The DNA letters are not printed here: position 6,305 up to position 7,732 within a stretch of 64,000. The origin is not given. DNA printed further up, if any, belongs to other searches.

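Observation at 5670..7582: Two tandem, translationally coupled single-domain KaiC/RecA-like ATPases directly upstream of ftsZ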

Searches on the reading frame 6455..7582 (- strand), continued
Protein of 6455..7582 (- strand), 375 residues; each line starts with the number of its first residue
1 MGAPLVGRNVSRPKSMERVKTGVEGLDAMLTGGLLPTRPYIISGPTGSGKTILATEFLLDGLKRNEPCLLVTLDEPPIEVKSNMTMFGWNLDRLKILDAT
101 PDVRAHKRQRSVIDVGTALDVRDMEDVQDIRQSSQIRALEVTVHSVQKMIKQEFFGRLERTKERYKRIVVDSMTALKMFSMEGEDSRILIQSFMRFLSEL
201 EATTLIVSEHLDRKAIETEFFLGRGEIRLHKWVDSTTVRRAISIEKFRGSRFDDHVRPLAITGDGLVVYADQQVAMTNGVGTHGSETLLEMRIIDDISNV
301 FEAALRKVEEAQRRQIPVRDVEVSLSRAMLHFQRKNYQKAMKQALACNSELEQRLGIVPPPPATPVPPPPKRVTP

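Call 20: search_solved_structures(query=window:6455-7537:-, max_evalue=0.001, show_alignments=2)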
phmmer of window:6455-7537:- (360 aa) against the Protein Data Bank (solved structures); distinct sequences matched with E-value up to 0.001: 47.
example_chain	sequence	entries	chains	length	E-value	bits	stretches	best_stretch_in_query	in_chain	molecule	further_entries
8zn5_B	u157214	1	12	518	2.3e-32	116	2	2-89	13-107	KaiC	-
8zn7_D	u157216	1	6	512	2e-29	106.3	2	2-88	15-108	KaiC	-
8zn6_F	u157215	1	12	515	3.3e-26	95.7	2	2-90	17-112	KaiC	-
7dy1_A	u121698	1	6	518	7.6e-26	94.5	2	2-88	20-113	Circadian clock protein kinase KaiC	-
4o0m_A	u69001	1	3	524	8e-26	94.5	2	2-88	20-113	Circadian clock protein kinase KaiC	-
5jwq_A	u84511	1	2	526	8.1e-26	94.4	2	2-88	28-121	Circadian clock protein kinase KaiC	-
8jon_A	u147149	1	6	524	2.4e-24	89.6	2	2-88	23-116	Circadian clock oscillator protein KaiC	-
7x1y_A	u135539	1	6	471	5.7e-23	85.1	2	3-90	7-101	Circadian clock oscillator protein KaiC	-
7x1z_A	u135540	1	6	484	7.1e-23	84.8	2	3-90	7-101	Circadian clock oscillator protein KaiC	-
4ijm_A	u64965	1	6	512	8.9e-23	84.5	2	3-90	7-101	Circadian clock protein kinase KaiC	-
7dyk_A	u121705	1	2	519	9.7e-23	84.3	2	3-90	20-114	Circadian clock protein kinase KaiC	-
8wv8_A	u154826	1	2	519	9.7e-23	84.3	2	3-90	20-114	Circadian clock oscillator protein KaiC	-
7dye_A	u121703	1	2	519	9.8e-23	84.3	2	3-90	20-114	Circadian clock protein kinase KaiC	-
3k0f_A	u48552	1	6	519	9.9e-23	84.3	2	3-90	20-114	Circadian clock protein kinase KaiC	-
1u9i_A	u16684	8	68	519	1e-22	84.3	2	3-90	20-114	KaiC | Circadian clock protein kinase kaiC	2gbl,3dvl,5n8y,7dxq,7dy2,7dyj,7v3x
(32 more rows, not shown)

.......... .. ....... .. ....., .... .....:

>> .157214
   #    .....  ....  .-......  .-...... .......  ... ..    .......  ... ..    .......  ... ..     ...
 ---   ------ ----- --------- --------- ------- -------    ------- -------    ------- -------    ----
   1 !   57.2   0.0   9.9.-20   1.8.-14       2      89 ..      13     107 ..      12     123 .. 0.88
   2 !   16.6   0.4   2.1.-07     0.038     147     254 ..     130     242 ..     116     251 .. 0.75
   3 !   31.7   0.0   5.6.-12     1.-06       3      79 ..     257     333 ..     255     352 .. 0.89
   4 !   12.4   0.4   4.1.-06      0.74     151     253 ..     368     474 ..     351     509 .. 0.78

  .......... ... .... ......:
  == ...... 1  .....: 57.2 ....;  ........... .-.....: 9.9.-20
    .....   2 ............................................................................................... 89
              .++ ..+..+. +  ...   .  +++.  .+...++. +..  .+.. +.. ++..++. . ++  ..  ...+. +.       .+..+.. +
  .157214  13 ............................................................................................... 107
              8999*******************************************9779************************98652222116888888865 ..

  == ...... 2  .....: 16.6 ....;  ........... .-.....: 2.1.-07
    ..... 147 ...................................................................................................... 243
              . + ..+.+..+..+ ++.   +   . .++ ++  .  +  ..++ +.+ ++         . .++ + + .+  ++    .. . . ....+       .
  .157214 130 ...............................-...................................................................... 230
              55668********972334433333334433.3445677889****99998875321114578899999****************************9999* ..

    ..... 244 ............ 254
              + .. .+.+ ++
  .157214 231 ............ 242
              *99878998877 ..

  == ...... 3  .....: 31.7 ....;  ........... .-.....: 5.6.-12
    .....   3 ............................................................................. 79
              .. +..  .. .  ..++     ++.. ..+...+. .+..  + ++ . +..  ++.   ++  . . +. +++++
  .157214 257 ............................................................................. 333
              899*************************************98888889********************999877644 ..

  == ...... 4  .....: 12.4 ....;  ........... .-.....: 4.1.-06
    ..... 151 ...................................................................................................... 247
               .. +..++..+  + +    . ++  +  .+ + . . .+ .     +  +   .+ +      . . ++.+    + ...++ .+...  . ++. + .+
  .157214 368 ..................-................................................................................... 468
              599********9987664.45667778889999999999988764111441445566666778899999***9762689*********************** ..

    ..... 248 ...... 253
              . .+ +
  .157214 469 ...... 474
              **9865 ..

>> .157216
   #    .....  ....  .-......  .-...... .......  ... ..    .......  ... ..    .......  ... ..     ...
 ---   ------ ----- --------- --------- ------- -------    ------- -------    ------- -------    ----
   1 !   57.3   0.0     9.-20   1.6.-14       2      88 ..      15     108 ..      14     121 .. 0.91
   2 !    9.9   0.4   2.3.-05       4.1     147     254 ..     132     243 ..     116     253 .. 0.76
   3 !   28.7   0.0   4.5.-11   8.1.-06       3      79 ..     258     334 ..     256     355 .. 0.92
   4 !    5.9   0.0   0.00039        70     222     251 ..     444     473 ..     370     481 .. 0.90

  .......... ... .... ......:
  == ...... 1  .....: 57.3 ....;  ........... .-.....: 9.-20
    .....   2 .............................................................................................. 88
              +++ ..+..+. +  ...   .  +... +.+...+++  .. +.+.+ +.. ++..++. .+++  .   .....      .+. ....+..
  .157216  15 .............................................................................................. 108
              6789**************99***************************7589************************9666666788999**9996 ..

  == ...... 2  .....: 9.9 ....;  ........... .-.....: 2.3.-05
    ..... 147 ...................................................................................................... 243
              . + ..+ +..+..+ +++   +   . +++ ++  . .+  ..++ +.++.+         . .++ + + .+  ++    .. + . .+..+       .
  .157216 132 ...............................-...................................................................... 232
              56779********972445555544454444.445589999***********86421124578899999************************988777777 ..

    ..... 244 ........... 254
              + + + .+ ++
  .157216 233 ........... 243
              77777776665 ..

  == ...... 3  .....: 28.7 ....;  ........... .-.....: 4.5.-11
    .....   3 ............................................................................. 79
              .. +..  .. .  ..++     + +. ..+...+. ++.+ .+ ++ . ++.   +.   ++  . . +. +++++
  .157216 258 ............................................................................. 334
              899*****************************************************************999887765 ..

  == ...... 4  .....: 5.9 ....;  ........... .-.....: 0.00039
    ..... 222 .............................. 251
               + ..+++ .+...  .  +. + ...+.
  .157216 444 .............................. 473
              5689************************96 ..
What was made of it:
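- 7100..7270 (-): Family-specific, nearly invariant expansion of about 35 residues in protein A (residues 90-146). It lies between the LDATPD strand and Walker B, at the position of the KaiC CI B-loop. In the phmmer alignment to KaiC, query residues 90-146 face chain residues 108-129 (call 20).
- Closest known: Cyanobacterial KaiC. Different: There is an expansion of about 35 residues at the B-loop position (call 20).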

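Call 21: find_encoding_contigs(protein=P0084, flank=8000, max_places=2)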
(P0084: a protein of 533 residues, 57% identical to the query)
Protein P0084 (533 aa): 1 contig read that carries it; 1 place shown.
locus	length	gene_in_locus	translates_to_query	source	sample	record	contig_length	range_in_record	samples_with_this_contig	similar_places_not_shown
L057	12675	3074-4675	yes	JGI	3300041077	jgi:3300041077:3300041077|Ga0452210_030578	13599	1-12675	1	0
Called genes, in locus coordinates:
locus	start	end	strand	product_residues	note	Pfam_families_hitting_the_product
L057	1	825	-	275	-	?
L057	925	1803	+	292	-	-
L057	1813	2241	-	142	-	PF01927:Mut7-C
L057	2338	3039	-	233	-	PF01872:RibD_C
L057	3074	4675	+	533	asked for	PF00154:RecA_N (faint), PF03796:DnaB_C (faint), PF06745:ATPase, PF13481:AAA_25 (faint), PF23442:DUF7125 (faint), PF01637:ATPase_2 (faint), PF07088:GvpD_P-loop (faint), PF06745:ATPase, +4 more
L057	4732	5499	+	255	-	PF09754:PAC2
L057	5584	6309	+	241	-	PF01325:Fe_dep_repress, PF01047:MarR (weak), PF12802:MarR_2 (weak), PF13412:HTH_24 (weak), PF13545:HTH_Crp_2 (weak), PF09339:HTH_IclR (weak), PF02742:Fe_dep_repr_C, PF04023:FeoA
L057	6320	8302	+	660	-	PF01926:MMR_HSR1, PF02421:FeoB_N, PF00009:GTP_EFTU (weak), PF17910:FeoB_Cyto, PF07670:Gate, PF07664:FeoB_C, PF07670:Gate (weak)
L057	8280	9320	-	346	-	PF01137:RTC, PF05189:RTC_insert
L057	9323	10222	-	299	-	-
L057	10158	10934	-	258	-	-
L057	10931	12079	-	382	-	PF02687:FtsX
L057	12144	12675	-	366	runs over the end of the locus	PF02687:FtsX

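Call 26: find_homologous_proteins(query=P0084, max_evalue=1e-10)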
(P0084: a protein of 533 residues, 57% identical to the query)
Query P0084 (533 aa): 2751 proteins with E <= 1e-10 among 8000 candidates; the best 120 are listed.
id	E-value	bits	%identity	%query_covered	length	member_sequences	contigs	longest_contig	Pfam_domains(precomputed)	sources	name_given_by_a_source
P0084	0.0e+0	1190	100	100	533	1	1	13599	PF13173.13,PF06745.20,PF07088.17,PF13479.13,PF03796.22,PF23442.2,PF13401.13,PF00154.28,PF01637.25,PF13481.13,PF20720.4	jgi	jgi:KaiC/GvpD/RAD55 family RecA-like ATPase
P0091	9.8e-263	891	73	100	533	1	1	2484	PF13173.13,PF06745.20,PF07088.17,PF13479.13,PF03796.22,PF05625.18,PF23442.2,PF13401.13,PF13481.13,PF04851.22,PF20720.4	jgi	jgi:KaiC/GvpD/RAD55 family RecA-like ATPase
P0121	2.1e-253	860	70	100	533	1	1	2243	PF13173.13,PF06745.20,PF07088.17,PF01695.24,PF13479.13,PF03796.22,PF23442.2,PF13481.13,PF04851.22,PF20720.4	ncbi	-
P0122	6.7e-253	858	69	100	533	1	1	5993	PF13173.13,PF06745.20,PF07088.17,PF01695.24,PF13479.13,PF03796.22,PF23442.2,PF13481.13,PF04851.22,PF20720.4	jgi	jgi:KaiC/GvpD/RAD55 family RecA-like ATPase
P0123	2.7e-251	853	70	100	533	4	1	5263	PF13173.13,PF06745.20,PF03796.22,PF23442.2,PF13401.13,PF04851.22,PF13191.13,PF07088.17,PF13479.13,PF13521.13,PF13481.13,PF20720.4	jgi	jgi:KaiC/GvpD/RAD55 family RecA-like ATPase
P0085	2.0e-229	781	64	100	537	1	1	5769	PF13173.13,PF06745.20,PF03796.22,PF13671.13,PF13401.13,PF13238.13,PF00154.28,PF01637.25,PF02492.26,PF07088.17,PF13479.13,PF13481.13,PF20720.4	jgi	jgi:KaiC/GvpD/RAD55 family RecA-like ATPase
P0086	9.0e-220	749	62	100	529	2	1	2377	PF13173.13,PF06745.20,PF00270.36,PF03796.22,PF13671.13,PF13401.13,PF13238.13,PF00154.28,PF01637.25,PF13191.13,PF02492.26,PF13479.13,PF13481.13,PF20720.4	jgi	jgi:circadian clock protein KaiC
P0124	4.1e-161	555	61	74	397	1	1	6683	PF06745.20,PF13479.13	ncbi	-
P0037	3.5e-150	519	50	93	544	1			PF13173.13,PF06745.20,PF00270.36,PF03796.22,PF23442.2,PF13401.13,PF00154.28,PF01637.25,PF04851.22,PF13191.13,PF01695.24,PF13479.13,PF13481.13,PF20720.4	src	-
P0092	2.0e-110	388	44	86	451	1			PF06745.20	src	-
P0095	8.5e-103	363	41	86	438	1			PF06745.20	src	-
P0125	1.5e-98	349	45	47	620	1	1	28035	PF13173.13,PF06745.20,PF01695.24,PF13479.13,PF03796.22,PF05625.18,PF08423.18,PF13401.13,PF09848.16,PF00154.28,PF13481.13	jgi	jgi:KaiC/GvpD/RAD55 family RecA-like ATPase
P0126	9.4e-93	330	57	51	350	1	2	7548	PF06745.20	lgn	-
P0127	9.4e-93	330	49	69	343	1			PF06745.20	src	-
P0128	2.7e-92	328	59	51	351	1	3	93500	PF06745.20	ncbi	-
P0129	6.0e-92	327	57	51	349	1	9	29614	PF06745.20,PF23442.2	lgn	-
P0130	6.7e-91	324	56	51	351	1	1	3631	PF06745.20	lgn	-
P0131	7.0e-90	320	59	47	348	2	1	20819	PF06745.20,PF20720.4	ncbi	-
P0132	8.4e-90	320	55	53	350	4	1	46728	PF06745.20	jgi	jgi:KaiC/GvpD/RAD55 family RecA-like ATPase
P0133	8.6e-90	320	58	48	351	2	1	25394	PF06745.20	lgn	-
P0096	8.9e-90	320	56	50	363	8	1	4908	PF06745.20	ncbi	-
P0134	1.6e-89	319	57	51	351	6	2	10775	PF06745.20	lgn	-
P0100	3.2e-89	318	56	50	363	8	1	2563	PF06745.20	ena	-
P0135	3.3e-89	318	55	53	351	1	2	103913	PF06745.20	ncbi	-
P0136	7.1e-89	317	57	48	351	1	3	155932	PF06745.20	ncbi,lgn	ncbi:MAG: RAD55 family ATPase [Thermoplasmata archaeon]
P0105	1.2e-88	316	50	57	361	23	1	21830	PF06745.20,PF23442.2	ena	-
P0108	1.4e-88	316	57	48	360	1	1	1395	PF06745.20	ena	-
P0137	2.0e-88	315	57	48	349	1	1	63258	PF06745.20,PF05625.18,PF23442.2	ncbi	ncbi:MAG: RAD55 family ATPase [Thermoplasmata archaeon]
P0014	2.6e-88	315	58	48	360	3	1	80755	PF06745.20,PF23442.2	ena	-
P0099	3.5e-88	315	51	56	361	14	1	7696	PF06745.20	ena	-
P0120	4.6e-88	314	55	48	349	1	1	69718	PF06745.20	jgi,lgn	jgi:KaiC/GvpD/RAD55 family RecA-like ATPase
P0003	5.5e-88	314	56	48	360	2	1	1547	PF06745.20,PF23442.2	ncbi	-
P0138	5.7e-88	314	56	51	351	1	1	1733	PF06745.20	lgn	-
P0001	7.5e-88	314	57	48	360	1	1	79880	PF06745.20,PF23442.2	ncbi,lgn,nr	ncbi:MAG TPA: ATPase domain-containing protein [Thermoplasmata archaeon]|nr:ATPase domain-containing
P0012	1.0e-87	313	57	48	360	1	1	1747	PF06745.20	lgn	-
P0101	1.0e-87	313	55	50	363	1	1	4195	PF06745.20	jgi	jgi:KaiC/GvpD/RAD55 family RecA-like ATPase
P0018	1.1e-87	313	58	48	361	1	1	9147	PF06745.20,PF23442.2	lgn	-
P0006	1.3e-87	313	58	48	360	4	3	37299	PF06745.20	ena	-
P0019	1.4e-87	313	57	48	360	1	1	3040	PF06745.20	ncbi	-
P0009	1.9e-87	312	55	48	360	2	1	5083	PF06745.20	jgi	-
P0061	2.2e-87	312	56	48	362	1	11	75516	PF06745.20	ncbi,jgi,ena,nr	ncbi:MAG TPA: ATPase domain-containing protein [Thermoplasmata archaeon]|nr:ATPase domain-containing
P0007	2.2e-87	312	57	48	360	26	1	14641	PF06745.20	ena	-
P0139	2.3e-87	312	56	48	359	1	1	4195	PF06745.20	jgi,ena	-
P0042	2.4e-87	312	55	50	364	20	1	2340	PF06745.20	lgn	-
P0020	2.6e-87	312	56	48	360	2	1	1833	PF06745.20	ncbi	-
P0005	2.8e-87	312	56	48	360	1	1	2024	PF06745.20,PF23442.2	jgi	jgi:KaiC/GvpD/RAD55 family RecA-like ATPase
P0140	2.8e-87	312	57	48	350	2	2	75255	PF06745.20,PF23442.2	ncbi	-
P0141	3.0e-87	312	56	51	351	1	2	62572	PF06745.20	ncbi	-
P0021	3.1e-87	312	56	48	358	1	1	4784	PF06745.20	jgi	jgi:KaiC/GvpD/RAD55 family RecA-like ATPase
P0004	3.4e-87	311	56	48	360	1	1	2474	PF06745.20,PF23442.2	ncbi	-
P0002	4.1e-87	311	56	48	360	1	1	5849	PF06745.20,PF23442.2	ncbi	-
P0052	4.3e-87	311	57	48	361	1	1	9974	PF06745.20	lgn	-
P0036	5.9e-87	311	56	48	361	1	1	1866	PF06745.20,PF23442.2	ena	-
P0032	6.2e-87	311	56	48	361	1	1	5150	PF06745.20,PF13479.13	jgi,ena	-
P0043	7.1e-87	310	58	48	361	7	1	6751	PF06745.20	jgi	jgi:circadian clock protein KaiC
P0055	8.1e-87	310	54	48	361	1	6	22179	PF06745.20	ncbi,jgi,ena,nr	ncbi:MAG TPA: ATPase domain-containing protein [Thermoplasmata archaeon]|jgi:circadian clock protein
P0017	9.2e-87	310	57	48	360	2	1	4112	PF06745.20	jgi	-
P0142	1.1e-86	310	53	50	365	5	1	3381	PF06745.20,PF13479.13,PF03796.22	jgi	-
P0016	1.9e-86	309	56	48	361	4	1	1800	PF06745.20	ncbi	-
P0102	2.0e-86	309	53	50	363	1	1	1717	PF06745.20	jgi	-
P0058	2.1e-86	309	55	48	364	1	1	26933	PF06745.20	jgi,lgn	jgi:circadian clock protein KaiC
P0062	2.2e-86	309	57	48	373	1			PF06745.20,PF23442.2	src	-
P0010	2.5e-86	309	56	48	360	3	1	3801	PF06745.20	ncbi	-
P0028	2.8e-86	308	54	51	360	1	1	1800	PF06745.20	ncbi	-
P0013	3.5e-86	308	55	48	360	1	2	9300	PF06745.20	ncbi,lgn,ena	-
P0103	3.7e-86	308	54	50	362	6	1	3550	PF06745.20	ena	-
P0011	4.5e-86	308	56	48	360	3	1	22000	PF06745.20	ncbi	-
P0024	4.5e-86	308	54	51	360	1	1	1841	PF06745.20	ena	-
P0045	5.1e-86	308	55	48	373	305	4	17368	PF06745.20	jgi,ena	-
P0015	7.6e-86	307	56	48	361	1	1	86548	PF06745.20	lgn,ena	-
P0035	8.3e-86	307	55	48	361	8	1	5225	PF06745.20,PF13479.13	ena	-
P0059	8.5e-86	307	54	48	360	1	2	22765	PF06745.20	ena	-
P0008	8.9e-86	307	56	48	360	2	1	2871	PF06745.20,PF23442.2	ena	-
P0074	1.0e-85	307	55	48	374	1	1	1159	PF06745.20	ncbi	ncbi:MAG: RAD55 family ATPase, partial [Burkholderiales bacterium]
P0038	1.2e-85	306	56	48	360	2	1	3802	PF06745.20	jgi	jgi:KaiC/GvpD/RAD55 family RecA-like ATPase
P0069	1.2e-85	306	55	48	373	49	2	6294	PF06745.20,PF23442.2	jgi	jgi:KaiC/GvpD/RAD55 family RecA-like ATPase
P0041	1.3e-85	306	55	48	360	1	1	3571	PF06745.20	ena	-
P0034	1.3e-85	306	56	48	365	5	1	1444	PF06745.20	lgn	-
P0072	1.5e-85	306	56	48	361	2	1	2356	PF06745.20,PF23442.2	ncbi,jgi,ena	-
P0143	2.1e-85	306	56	48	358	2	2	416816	PF06745.20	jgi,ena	jgi:KaiC/GvpD/RAD55 family RecA-like ATPase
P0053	2.3e-85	305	55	48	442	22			PF06745.20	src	-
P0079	2.3e-85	305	54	51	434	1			PF06745.20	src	-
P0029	2.5e-85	305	53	51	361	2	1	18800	PF06745.20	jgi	jgi:KaiC/GvpD/RAD55 family RecA-like ATPase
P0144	3.9e-85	305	54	50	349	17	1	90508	PF06745.20,PF23442.2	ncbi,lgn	ncbi:MAG: RAD55 family ATPase [Thermoplasmata archaeon]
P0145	4.0e-85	305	52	51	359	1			PF06745.20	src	-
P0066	4.4e-85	304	55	47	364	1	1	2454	PF06745.20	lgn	-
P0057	5.8e-85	304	55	48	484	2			PF06745.20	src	-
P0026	6.4e-85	304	54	48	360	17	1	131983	PF06745.20,PF23442.2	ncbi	-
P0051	8.3e-85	304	54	50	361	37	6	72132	PF06745.20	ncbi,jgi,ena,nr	ncbi:MAG: hypothetical protein E6K08_03560 [Methanobacteriota archaeon]|nr:MAG: hypothetical protein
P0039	9.1e-85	303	54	48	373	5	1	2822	PF06745.20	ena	-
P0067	9.8e-85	303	55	48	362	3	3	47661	PF06745.20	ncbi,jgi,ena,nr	ncbi:MAG TPA: ATPase domain-containing protein [Thermoplasmata archaeon]|nr:ATPase domain-containing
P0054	1.4e-84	303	54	49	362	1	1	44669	PF06745.20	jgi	jgi:KaiC/GvpD/RAD55 family RecA-like ATPase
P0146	1.5e-84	303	53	47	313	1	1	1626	PF06745.20,PF03796.22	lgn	-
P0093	1.6e-84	303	54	50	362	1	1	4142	PF06745.20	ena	-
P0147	1.7e-84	303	53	50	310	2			PF06745.20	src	-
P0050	2.0e-84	302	55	48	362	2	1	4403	PF06745.20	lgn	-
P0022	3.0e-84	302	54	48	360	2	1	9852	PF06745.20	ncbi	-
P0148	3.6e-84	301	56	48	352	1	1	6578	PF06745.20,PF23442.2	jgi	jgi:KaiC/GvpD/RAD55 family RecA-like ATPase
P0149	3.8e-84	301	55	48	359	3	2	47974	PF06745.20,PF01695.24,PF13479.13,PF13481.13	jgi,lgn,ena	-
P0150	3.8e-84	301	56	48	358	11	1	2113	PF06745.20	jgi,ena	-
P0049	4.0e-84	301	55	48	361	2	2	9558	PF06745.20,PF23442.2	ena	-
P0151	5.0e-84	301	54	48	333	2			PF06745.20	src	-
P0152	7.0e-84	300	54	48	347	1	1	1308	PF06745.20,PF07088.17,PF01695.24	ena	-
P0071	9.2e-84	300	55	48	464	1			PF06745.20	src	-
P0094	9.4e-84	300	55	48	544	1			PF06745.20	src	-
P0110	1.2e-83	300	54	50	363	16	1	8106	PF06745.20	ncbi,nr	ncbi:MAG: hypothetical protein E6K16_00970 [Methanobacteriota archaeon]|nr:MAG: hypothetical protein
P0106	1.4e-83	299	54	48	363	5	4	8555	PF06745.20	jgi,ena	-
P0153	2.6e-83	299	51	54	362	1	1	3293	PF06745.20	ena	-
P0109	2.8e-83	299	55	48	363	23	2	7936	PF06745.20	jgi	jgi:circadian clock protein KaiC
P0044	6.1e-83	297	50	54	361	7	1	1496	PF06745.20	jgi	-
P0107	7.6e-83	297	53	50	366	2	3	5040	PF06745.20,PF13481.13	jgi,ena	-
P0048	9.5e-83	297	52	48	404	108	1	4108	PF06745.20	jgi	-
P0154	1.7e-82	296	54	47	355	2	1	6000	PF06745.20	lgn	-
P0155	1.8e-82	296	55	48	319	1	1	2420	PF06745.20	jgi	jgi:KaiC/GvpD/RAD55 family RecA-like ATPase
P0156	2.8e-82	295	57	45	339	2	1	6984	PF06745.20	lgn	-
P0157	4.3e-82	295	52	48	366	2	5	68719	PF06745.20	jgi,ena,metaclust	metaclust:\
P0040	6.3e-82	294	54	51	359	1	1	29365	PF06745.20,PF23442.2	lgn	-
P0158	8.6e-82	294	55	47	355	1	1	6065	PF06745.20,PF23442.2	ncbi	-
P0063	9.5e-82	293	54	48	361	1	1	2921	PF06745.20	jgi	jgi:KaiC/GvpD/RAD55 family RecA-like ATPase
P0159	9.8e-82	293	54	48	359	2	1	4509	PF06745.20,PF13479.13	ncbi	-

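Call 27: find_encoding_contigs(protein=P0085, flank=6000, max_places=2)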
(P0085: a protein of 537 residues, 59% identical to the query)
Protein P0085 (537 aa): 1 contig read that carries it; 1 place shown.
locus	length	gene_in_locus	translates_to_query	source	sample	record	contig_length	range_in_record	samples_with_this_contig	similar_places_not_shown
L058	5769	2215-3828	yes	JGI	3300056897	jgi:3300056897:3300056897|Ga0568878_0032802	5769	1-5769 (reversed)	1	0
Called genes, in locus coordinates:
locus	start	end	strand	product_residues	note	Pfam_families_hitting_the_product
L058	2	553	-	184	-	?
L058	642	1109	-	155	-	-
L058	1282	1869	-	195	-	PF05724:TPMT, PF02353:CMAS, PF05175:MTS, PF13489:Methyltransf_23, PF03848:TehB, PF13847:Methyltransf_31, PF08241:Methyltransf_11, PF08242:Methyltransf_12, +2 more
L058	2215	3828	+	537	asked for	PF00154:RecA_N (faint), PF03796:DnaB_C (faint), PF06745:ATPase, PF13481:AAA_25 (faint), PF01637:ATPase_2 (faint), PF02492:cobW (faint), PF07088:GvpD_P-loop (faint), PF06745:ATPase, +6 more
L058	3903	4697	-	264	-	-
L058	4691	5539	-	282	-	-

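Call 28: find_encoding_contigs(protein=P0122, flank=6000, max_places=2)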
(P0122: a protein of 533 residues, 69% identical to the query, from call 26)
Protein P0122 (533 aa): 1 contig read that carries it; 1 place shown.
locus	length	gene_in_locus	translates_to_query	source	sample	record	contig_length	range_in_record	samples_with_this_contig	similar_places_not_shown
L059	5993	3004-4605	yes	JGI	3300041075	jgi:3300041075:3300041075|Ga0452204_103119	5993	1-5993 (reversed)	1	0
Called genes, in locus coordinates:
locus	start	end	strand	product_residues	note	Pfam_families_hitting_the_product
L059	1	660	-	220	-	?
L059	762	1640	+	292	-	-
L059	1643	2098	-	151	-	PF01927:Mut7-C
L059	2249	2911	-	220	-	PF01872:RibD_C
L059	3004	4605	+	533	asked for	PF03796:DnaB_C (faint), PF04851:ResIII (faint), PF06745:ATPase, PF13481:AAA_25 (faint), PF23442:DUF7125 (faint), PF01695:IstB_IS21 (faint), PF06745:ATPase, PF13479:AAA_24 (weak), +3 more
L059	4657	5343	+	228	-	PF09754:PAC2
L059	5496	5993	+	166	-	?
